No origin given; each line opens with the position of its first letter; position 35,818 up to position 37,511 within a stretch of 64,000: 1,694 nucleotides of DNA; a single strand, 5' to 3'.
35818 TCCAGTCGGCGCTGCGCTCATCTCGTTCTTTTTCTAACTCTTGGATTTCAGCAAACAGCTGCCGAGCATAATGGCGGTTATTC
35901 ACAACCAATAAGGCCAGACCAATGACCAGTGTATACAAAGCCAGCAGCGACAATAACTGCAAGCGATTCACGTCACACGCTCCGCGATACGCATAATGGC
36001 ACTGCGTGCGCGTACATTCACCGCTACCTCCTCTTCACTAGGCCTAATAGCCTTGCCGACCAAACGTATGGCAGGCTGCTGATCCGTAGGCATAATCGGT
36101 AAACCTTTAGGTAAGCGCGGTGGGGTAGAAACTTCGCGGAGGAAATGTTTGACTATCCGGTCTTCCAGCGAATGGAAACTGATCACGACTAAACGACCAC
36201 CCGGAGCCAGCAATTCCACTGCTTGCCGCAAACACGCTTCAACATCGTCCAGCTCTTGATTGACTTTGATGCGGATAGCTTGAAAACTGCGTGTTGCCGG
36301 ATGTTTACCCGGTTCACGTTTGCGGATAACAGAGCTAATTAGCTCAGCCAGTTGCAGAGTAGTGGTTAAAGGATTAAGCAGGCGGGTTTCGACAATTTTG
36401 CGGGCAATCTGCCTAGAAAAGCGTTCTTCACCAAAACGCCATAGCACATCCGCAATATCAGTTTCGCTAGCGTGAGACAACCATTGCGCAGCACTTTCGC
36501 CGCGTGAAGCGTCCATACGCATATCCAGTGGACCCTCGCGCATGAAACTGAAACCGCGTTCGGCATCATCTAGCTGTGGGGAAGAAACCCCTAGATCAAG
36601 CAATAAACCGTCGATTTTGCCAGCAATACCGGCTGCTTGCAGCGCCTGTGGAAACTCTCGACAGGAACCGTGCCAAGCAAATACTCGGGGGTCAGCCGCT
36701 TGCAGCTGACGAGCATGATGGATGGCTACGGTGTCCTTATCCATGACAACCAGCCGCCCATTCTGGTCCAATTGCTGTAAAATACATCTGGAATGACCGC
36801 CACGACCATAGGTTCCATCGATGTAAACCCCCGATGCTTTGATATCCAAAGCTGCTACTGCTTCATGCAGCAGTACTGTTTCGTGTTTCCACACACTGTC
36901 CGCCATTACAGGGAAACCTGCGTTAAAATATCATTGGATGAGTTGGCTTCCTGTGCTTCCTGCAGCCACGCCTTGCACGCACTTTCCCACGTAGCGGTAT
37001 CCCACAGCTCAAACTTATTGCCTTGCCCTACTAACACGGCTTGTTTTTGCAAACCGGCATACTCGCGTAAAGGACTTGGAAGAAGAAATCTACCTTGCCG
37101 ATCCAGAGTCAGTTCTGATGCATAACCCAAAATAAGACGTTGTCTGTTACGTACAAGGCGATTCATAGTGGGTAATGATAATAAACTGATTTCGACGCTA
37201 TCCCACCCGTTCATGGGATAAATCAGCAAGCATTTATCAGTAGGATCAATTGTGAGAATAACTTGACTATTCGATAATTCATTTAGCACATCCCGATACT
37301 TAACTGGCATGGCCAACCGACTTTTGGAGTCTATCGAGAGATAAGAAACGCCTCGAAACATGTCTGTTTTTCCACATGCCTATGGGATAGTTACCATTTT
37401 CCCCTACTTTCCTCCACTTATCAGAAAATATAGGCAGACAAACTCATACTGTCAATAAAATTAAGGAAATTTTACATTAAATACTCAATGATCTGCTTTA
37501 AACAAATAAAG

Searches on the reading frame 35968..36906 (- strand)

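Call 76: search_protein_families(library=pfam, proteins=[window:35968-36906:-], max_evalue=0.00001)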
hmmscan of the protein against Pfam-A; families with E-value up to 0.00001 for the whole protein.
window:35968-36906:- (312 aa): 1 family
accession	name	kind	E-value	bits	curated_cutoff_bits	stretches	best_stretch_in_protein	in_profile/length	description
PF01795.25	Methyltransf_5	-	5.6e-112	374.6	27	1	7-310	3-308/309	MraW methylase family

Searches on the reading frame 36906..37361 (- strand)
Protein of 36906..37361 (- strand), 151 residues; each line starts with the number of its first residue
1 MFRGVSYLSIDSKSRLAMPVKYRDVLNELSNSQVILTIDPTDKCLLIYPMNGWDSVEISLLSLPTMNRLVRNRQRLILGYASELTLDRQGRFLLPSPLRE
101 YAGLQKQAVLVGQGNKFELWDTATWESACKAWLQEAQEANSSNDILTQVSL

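Call 76: search_protein_families(library=pfam, proteins=[window:36906-37361:-], max_evalue=0.00001)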
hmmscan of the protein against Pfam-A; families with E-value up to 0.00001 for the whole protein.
window:36906-37361:- (151 aa): 1 family
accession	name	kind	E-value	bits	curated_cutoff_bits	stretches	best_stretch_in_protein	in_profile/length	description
PF02381.23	MraZ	-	1.3e-26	92.8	23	2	78-139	2-63/72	MraZ protein, putative antitoxin-like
